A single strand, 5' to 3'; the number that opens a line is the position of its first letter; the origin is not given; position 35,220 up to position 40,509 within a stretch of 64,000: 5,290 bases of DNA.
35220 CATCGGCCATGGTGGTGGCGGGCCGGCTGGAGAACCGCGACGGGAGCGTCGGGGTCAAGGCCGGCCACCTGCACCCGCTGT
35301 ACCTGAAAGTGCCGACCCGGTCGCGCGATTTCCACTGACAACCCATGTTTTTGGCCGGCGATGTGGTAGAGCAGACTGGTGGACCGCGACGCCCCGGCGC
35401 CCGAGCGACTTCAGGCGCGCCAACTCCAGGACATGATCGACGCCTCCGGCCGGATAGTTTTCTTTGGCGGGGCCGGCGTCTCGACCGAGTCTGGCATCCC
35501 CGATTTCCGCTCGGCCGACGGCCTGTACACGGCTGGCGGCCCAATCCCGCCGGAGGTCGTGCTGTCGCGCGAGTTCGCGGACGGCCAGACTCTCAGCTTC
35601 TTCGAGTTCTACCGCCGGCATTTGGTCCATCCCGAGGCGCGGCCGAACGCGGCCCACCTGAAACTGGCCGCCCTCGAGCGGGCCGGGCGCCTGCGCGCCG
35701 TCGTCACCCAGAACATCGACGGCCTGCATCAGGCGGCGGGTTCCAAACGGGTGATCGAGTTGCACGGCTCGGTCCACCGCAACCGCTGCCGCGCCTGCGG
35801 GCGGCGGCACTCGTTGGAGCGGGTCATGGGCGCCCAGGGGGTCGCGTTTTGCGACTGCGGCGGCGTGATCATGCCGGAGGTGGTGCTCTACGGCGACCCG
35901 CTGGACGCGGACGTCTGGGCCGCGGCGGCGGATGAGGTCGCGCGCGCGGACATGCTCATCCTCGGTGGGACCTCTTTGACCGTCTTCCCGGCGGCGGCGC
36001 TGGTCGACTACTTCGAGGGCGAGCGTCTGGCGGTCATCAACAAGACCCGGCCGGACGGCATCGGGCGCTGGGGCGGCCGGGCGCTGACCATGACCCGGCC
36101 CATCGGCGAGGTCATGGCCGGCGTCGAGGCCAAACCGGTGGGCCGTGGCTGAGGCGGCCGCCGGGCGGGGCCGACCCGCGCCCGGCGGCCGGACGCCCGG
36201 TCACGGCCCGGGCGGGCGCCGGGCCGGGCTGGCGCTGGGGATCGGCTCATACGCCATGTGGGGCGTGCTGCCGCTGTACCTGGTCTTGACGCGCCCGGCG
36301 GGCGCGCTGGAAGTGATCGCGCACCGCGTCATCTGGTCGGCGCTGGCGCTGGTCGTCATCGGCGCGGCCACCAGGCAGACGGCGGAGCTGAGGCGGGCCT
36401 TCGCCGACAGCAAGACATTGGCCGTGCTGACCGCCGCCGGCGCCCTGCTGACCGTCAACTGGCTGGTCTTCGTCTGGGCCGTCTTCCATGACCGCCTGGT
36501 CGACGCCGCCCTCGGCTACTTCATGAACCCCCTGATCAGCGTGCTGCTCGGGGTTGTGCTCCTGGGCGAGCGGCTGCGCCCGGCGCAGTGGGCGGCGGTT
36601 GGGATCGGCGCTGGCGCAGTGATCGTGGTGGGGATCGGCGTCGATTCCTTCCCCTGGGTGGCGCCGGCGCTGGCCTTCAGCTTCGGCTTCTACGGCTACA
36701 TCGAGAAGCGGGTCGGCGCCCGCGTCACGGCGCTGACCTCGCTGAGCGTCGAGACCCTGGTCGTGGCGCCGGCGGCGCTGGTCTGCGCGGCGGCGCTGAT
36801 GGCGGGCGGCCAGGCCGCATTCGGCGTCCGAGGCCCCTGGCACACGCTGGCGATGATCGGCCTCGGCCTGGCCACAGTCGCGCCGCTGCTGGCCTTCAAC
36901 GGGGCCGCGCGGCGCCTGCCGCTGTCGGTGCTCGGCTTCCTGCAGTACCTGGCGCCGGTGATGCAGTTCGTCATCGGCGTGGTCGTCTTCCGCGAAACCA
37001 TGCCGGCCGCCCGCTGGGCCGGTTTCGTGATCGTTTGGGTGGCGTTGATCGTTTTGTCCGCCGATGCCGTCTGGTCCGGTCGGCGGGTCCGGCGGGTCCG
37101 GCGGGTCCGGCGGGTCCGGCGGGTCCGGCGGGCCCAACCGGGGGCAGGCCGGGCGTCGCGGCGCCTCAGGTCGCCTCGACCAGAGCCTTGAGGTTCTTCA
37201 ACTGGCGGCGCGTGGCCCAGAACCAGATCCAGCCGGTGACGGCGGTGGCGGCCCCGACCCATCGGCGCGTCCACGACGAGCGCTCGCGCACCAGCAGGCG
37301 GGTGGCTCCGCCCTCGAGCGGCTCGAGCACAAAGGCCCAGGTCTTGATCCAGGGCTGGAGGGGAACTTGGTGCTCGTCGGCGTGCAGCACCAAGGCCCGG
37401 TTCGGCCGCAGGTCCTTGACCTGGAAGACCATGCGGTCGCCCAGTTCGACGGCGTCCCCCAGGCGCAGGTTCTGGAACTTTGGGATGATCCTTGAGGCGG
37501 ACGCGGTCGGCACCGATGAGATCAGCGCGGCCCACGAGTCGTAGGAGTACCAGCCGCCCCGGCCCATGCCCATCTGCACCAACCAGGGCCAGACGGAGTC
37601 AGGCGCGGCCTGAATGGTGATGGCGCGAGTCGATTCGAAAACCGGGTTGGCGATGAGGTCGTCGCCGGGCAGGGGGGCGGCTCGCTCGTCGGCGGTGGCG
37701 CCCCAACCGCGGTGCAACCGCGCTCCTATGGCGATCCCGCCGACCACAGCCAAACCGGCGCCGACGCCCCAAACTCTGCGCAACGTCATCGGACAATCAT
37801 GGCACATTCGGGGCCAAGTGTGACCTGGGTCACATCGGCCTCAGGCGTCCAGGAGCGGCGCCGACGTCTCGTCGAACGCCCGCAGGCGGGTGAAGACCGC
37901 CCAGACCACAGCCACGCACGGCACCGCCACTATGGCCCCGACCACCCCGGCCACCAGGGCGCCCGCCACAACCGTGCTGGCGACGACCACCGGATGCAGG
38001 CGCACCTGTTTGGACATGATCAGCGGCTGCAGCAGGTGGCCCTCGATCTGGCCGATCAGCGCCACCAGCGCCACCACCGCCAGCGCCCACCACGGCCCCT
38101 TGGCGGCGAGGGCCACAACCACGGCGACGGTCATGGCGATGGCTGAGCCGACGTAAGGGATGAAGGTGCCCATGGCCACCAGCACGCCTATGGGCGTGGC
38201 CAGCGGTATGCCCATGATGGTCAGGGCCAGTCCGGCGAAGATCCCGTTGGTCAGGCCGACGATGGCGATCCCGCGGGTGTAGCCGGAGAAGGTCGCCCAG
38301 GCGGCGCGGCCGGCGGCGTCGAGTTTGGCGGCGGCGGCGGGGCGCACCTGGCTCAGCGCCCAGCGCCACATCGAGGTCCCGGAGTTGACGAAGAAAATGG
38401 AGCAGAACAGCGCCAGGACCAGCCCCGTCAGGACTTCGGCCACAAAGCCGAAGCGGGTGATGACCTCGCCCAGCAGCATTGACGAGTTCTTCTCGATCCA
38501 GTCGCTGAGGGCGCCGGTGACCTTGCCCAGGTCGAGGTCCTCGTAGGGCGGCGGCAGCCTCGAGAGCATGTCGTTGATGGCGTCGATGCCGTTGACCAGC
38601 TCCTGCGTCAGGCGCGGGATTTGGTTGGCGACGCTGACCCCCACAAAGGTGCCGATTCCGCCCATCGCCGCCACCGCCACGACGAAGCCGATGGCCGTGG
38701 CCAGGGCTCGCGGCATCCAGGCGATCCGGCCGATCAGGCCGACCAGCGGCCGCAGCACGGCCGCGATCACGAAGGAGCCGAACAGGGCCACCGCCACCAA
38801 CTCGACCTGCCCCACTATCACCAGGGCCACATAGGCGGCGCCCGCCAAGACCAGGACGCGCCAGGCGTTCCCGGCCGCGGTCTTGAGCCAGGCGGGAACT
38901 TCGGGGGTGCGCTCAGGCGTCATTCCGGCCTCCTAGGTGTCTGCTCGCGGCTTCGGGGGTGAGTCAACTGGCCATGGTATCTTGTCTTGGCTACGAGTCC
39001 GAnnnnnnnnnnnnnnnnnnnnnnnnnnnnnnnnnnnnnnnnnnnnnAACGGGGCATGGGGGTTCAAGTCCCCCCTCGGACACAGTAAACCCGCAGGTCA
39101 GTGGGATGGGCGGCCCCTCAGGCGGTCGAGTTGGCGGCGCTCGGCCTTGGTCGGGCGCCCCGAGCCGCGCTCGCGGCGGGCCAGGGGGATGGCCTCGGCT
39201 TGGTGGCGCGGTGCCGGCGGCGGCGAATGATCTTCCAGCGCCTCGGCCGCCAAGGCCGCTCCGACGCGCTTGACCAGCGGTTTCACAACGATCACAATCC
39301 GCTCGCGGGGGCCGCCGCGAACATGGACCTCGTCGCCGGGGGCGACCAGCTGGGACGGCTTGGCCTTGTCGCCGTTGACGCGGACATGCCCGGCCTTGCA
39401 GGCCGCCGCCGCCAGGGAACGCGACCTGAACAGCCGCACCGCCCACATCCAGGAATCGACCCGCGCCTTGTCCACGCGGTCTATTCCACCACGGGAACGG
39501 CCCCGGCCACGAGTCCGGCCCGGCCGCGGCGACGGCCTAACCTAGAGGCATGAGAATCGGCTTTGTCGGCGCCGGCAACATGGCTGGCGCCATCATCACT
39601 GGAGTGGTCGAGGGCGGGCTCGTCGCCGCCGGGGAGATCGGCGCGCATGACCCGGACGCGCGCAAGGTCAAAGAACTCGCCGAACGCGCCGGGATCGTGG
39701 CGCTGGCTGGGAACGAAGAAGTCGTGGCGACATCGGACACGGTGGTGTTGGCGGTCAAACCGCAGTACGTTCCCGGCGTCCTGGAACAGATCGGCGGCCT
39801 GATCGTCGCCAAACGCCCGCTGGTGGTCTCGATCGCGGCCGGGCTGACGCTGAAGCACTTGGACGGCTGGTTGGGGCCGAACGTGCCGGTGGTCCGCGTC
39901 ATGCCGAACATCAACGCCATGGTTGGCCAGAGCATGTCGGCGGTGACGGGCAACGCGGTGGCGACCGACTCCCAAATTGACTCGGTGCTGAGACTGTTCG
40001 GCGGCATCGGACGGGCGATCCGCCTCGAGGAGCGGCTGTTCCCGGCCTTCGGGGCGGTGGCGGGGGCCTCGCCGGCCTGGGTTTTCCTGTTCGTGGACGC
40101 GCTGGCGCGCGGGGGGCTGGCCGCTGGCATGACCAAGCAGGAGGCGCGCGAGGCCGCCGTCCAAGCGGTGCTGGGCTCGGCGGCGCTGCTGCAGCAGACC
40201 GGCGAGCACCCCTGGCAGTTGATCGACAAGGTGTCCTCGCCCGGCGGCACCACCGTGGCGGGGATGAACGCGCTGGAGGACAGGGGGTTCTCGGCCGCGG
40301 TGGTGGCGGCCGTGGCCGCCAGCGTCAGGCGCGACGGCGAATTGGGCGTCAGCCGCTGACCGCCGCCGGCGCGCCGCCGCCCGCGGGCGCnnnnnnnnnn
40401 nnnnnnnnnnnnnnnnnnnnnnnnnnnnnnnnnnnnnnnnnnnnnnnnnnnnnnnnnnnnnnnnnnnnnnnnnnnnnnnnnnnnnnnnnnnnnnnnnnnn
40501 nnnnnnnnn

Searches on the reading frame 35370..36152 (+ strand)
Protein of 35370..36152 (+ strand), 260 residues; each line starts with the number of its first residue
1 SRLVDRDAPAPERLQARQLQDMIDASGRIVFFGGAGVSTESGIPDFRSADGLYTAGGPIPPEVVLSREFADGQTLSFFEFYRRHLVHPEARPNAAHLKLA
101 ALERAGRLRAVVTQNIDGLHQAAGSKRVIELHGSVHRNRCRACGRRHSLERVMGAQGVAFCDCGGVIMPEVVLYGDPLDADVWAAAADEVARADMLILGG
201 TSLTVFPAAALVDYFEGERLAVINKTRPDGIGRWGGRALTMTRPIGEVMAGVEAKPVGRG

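Call 12: search_protein_families(library=ncbifam, proteins=[window:35370-36152:+], max_evalue=0.00001)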
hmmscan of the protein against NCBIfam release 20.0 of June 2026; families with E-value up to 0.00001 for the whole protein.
window:35370-36152:+ (260 aa): 7 families
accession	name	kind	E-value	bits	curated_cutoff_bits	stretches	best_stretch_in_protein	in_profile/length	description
NF001752.0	PRK00481.1-1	equivalog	8.6e-80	267.7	221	1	16-227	4-217/242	NAD-dependent protein deacylase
NF001753.0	PRK00481.1-3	subfamily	6.6e-59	198.9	243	1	17-227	4-221/252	NAD-dependent protein deacylase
NF040867.1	prot_deacyl_CobB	equivalog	1.1e-57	195.1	320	1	18-225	2-214/242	NAD-dependent protein deacetylase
NF001754.0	PRK00481.1-4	equivalog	6.6e-48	162.9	252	1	15-212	4-200/244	NAD-dependent protein deacylase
NF010736.0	PRK14138.1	equivalog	9.5e-48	162.6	395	1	18-226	3-214/244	NAD-dependent deacetylase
NF003738.0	PRK05333.1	equivalog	3e-41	141.2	305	2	10-149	10-147/295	NAD-dependent protein deacetylase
NF001755.0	PRK00481.1-5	equivalog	4.8e-30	104.5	318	1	26-213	40-227/278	Sir2 family NAD+-dependent deacetylase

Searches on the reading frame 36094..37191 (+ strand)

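Call 12: search_protein_families(library=ncbifam, proteins=[window:36094-37191:+], max_evalue=0.00001)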
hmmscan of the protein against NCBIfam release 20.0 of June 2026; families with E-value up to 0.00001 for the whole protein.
window:36094-37191:+ (365 aa): 4 families
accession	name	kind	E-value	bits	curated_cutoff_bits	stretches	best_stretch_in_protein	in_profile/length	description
NF011959.0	PRK15430.1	equivalog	5.9e-59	199.7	540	1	43-333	7-295/296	EamA family transporter RarD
TIGR00688.1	rarD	equivalog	2e-51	175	130.15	1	52-298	10-255/256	EamA family transporter RarD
TIGR00950.1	2A78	equivalog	1.1e-07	31.6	230.2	1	104-319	41-264/264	carboxylate/amino acid/amine transporter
NF008432.0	PRK11272.1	equivalog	2.9e-06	26.7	270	1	66-182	175-288/294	drug/metabolite exporter YedA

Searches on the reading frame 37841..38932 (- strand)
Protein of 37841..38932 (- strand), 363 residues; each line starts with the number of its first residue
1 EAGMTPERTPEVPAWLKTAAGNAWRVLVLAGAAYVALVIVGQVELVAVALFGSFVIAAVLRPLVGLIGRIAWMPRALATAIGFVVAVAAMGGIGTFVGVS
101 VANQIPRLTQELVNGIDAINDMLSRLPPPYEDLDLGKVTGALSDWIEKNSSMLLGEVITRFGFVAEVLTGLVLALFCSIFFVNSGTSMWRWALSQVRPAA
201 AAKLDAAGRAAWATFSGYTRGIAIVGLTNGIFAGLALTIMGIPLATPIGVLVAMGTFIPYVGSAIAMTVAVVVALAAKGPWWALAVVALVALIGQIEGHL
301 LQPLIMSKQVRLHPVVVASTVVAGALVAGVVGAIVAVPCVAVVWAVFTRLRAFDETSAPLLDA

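Call 14: search_protein_families(library=pfam, proteins=[window:37841-38932:-], max_evalue=1e-8)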
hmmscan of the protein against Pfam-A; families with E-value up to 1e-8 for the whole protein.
window:37841-38932:- (363 aa): 1 family
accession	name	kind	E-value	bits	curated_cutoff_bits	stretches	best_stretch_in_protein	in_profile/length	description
PF01594.21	AI-2E_transport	-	1.1e-50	173.1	34.3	1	24-350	2-326/327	AI-2E family transporter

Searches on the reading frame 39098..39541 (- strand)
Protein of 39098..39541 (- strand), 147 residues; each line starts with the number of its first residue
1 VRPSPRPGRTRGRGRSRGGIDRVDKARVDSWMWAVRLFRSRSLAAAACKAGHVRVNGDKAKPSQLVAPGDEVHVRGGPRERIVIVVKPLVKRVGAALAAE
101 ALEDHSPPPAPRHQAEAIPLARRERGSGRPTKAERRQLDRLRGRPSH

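Call 27: search_protein_families(library=pfam, proteins=[window:39098-39541:-], max_evalue=0.000001)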
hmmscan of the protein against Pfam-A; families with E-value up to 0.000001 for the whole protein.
window:39098-39541:- (147 aa): 1 family
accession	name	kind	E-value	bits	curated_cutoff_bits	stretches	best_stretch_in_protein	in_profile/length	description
PF01479.30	S4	-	7.5e-12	45.2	22.8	1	27-72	2-48/48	S4 domain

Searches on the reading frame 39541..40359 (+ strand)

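Call 14: search_protein_families(library=pfam, proteins=[window:39541-40359:+], max_evalue=1e-8)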
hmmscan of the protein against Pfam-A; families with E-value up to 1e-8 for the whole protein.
window:39541-40359:+ (272 aa): 2 families
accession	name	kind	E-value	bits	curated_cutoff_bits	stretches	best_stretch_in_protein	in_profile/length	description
PF14748.11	P5CR_dimer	-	6.7e-34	116.8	25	1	164-268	1-105/105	Pyrroline-5-carboxylate reductase dimerisation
PF03807.23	F420_oxidored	-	4.4e-17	62.9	21.6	1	5-101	1-94/94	NADP oxidoreductase coenzyme F420-dependent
